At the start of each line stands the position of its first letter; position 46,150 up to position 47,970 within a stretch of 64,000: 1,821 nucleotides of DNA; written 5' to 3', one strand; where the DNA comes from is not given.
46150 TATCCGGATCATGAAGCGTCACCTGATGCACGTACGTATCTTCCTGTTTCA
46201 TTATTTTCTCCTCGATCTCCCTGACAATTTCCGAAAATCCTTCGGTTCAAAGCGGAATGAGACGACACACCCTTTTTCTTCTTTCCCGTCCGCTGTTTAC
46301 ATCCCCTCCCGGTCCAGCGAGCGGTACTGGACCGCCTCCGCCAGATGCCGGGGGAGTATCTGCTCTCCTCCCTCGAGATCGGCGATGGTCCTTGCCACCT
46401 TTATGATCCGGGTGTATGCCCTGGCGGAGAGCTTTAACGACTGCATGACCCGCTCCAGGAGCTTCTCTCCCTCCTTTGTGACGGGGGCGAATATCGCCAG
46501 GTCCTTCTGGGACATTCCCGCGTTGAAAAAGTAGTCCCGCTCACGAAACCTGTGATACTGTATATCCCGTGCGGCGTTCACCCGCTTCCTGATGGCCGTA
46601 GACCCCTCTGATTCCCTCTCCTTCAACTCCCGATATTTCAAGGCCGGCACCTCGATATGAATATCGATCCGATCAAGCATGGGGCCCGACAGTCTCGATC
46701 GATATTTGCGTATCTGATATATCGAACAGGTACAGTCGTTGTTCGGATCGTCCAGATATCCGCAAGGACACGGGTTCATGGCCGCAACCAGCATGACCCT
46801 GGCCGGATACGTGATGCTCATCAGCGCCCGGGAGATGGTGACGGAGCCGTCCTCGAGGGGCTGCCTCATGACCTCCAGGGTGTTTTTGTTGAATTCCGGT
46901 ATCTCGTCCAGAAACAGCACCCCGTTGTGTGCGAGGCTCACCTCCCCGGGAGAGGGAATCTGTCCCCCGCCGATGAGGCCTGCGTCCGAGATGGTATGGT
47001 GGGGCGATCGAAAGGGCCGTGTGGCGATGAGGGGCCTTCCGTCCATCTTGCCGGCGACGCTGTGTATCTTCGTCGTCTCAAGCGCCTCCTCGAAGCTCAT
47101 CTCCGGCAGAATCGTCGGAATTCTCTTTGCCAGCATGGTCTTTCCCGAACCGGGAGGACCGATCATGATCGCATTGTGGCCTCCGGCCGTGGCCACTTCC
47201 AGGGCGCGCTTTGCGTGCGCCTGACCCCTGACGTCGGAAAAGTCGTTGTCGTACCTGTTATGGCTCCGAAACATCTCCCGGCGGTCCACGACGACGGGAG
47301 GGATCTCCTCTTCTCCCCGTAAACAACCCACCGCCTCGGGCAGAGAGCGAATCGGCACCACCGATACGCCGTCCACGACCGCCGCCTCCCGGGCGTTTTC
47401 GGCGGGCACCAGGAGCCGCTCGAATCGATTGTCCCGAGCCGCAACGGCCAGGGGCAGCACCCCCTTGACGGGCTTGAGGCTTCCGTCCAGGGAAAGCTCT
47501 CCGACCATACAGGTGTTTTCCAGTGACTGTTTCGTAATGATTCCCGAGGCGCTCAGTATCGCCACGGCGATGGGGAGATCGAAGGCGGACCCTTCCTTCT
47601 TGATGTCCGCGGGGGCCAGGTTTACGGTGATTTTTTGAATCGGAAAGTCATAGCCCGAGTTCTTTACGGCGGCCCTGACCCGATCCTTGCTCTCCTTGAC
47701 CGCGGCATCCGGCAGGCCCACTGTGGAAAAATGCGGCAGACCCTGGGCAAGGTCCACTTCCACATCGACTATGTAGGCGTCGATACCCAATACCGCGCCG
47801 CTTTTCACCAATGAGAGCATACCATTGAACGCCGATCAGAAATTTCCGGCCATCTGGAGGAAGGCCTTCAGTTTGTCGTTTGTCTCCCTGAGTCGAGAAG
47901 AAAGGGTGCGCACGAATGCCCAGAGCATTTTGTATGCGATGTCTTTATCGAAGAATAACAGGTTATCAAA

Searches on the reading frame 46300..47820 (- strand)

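Call 89: search_protein_families(library=padloc, proteins=[window:46300-47820:-], max_evalue=0.00001)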
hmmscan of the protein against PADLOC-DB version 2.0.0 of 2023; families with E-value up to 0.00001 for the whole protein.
window:46300-47820:- (507 aa): 1 family
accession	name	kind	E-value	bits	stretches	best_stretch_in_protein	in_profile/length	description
PDLC02506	BrxL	-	1e-06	25.4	1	41-148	545-652/680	BrxL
